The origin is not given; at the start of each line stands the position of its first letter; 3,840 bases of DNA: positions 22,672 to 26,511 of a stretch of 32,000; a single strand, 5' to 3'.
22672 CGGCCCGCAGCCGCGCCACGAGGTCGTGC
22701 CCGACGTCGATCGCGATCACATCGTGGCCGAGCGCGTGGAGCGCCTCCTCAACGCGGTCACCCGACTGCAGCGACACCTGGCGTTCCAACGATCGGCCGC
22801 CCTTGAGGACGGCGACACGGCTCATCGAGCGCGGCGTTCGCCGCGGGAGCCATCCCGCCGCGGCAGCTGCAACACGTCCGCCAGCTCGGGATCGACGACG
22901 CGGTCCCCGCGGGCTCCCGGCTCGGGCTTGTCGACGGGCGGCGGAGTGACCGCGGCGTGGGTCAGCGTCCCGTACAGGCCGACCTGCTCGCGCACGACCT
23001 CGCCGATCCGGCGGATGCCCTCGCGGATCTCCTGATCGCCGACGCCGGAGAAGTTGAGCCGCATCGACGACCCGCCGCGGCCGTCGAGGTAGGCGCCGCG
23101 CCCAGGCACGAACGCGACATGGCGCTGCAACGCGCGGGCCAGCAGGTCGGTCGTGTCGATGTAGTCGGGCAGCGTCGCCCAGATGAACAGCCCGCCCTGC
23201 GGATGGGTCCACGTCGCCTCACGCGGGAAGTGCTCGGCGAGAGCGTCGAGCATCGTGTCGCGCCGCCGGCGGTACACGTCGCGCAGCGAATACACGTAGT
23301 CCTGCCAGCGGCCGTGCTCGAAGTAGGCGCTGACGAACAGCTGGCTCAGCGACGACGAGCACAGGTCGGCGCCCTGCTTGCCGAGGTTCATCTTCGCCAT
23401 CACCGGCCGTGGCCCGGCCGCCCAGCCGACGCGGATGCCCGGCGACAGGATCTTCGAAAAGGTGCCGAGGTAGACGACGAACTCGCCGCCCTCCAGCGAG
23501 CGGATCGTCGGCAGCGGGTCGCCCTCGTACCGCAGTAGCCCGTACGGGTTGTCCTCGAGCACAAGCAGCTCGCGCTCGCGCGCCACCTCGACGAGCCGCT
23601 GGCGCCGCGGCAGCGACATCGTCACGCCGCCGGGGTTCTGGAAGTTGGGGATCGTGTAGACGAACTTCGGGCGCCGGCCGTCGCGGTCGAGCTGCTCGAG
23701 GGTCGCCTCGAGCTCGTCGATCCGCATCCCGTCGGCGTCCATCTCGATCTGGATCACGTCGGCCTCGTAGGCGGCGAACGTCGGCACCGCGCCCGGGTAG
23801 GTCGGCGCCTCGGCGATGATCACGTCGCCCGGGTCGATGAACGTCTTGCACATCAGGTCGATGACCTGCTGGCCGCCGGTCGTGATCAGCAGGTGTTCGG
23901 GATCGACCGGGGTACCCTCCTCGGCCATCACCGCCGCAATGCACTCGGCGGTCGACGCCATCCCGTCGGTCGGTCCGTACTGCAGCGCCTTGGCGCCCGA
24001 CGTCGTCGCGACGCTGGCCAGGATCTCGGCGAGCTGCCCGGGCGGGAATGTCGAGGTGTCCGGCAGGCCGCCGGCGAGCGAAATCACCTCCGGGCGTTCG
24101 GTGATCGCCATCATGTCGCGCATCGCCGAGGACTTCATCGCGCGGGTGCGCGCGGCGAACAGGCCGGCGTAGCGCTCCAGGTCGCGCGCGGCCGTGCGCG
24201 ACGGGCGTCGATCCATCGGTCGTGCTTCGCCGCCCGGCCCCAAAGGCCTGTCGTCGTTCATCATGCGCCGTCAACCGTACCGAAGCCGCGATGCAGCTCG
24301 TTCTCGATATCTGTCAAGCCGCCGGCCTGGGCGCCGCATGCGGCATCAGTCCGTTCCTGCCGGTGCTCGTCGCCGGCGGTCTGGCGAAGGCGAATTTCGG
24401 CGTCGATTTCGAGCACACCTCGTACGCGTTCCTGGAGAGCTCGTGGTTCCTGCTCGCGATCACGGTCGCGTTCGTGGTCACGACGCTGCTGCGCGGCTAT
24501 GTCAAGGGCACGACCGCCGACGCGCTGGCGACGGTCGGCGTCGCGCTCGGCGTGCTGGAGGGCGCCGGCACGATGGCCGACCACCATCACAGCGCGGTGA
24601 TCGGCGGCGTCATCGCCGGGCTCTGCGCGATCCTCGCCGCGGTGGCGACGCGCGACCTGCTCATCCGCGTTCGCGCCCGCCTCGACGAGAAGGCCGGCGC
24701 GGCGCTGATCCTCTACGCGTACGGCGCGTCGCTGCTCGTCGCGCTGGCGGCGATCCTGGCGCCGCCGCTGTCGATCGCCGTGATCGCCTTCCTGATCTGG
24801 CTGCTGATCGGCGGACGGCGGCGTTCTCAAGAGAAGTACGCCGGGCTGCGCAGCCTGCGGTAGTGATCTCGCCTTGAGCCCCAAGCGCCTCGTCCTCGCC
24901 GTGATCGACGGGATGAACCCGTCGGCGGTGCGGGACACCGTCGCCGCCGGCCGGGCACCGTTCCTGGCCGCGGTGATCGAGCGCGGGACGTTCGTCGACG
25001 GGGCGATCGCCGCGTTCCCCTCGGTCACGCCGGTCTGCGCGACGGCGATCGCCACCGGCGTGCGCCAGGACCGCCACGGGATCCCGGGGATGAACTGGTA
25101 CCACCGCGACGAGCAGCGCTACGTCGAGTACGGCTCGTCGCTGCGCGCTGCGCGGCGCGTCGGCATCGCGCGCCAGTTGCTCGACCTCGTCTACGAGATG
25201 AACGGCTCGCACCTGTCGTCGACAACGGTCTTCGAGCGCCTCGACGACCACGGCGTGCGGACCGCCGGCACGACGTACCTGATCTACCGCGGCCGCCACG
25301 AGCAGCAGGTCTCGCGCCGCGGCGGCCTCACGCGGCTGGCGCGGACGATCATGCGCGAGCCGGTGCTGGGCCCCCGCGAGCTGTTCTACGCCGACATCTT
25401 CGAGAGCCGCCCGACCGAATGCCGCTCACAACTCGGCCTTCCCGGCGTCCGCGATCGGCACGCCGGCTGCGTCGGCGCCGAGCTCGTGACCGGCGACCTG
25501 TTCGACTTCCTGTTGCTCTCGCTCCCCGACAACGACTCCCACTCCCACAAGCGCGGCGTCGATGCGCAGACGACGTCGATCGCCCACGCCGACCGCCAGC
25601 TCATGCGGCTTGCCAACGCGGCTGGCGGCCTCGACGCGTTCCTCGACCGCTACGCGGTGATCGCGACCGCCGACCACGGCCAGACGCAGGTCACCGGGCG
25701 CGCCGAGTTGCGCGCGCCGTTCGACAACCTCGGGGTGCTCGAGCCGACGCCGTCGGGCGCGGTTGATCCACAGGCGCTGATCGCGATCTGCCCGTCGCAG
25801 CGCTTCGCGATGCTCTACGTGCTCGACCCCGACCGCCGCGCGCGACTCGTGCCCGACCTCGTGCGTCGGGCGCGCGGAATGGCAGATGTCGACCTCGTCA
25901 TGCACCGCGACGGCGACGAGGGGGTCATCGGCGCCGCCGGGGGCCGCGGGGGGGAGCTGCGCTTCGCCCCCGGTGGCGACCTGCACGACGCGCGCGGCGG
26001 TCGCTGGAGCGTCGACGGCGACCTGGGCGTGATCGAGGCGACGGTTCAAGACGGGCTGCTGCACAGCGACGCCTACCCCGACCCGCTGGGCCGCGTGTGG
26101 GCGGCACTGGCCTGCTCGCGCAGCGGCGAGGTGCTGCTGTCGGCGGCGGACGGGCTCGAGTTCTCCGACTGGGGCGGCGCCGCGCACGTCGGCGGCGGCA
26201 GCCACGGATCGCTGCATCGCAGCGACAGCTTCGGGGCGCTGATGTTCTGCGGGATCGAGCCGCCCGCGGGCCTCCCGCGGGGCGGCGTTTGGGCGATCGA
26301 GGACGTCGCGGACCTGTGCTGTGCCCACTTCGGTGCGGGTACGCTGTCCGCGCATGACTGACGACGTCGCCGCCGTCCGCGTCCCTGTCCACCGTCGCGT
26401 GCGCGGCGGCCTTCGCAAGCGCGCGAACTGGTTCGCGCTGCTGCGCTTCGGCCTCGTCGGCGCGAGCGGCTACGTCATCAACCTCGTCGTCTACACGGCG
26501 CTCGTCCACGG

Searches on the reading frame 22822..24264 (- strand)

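Call 25: search_protein_families(library=pfam, proteins=[window:22822-24264:-], max_evalue=0.001)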
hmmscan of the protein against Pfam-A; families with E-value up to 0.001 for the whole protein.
window:22822-24264:- (480 aa): 2 families
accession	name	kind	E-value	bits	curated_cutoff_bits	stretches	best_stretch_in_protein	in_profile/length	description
PF00155.27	Aminotran_1_2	-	4.8e-38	131.7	19.7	1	60-420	3-361/361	Aminotransferase class I and II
PF12897.13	Asp_aminotransf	-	3.8e-05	23.1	27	1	150-362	128-346/421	Aspartate amino-transferase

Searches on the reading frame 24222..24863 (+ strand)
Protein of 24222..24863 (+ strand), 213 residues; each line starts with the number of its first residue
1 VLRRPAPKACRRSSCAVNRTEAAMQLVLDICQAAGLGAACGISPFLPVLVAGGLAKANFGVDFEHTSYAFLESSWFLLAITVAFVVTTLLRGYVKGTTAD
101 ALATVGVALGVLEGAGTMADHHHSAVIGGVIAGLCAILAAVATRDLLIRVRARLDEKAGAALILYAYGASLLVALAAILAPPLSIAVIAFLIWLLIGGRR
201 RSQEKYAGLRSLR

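Call 25: search_protein_families(library=pfam, proteins=[window:24222-24863:+], max_evalue=0.001)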
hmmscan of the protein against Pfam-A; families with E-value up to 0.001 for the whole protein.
window:24222-24863:+ (213 aa): 1 family
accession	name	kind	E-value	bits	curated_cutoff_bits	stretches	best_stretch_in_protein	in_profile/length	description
PF13548.11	DUF4126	-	5.2e-08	33.3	27.5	1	30-196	1-170/175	Domain of unknown function (DUF4126)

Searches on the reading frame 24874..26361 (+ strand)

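Call 25: search_protein_families(library=pfam, proteins=[window:24874-26361:+], max_evalue=0.001)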
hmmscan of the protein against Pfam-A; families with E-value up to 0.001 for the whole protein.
window:24874-26361:+ (495 aa): 2 families
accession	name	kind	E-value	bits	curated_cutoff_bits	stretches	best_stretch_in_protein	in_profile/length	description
PF01663.27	Phosphodiest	-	2.3e-21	77.2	23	1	7-315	2-262/342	Type I phosphodiesterase / nucleotide pyrophosphatase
PF01676.23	Metalloenzyme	-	0.00088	19.3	24.3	0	207-271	144-203/252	Metalloenzyme superfamily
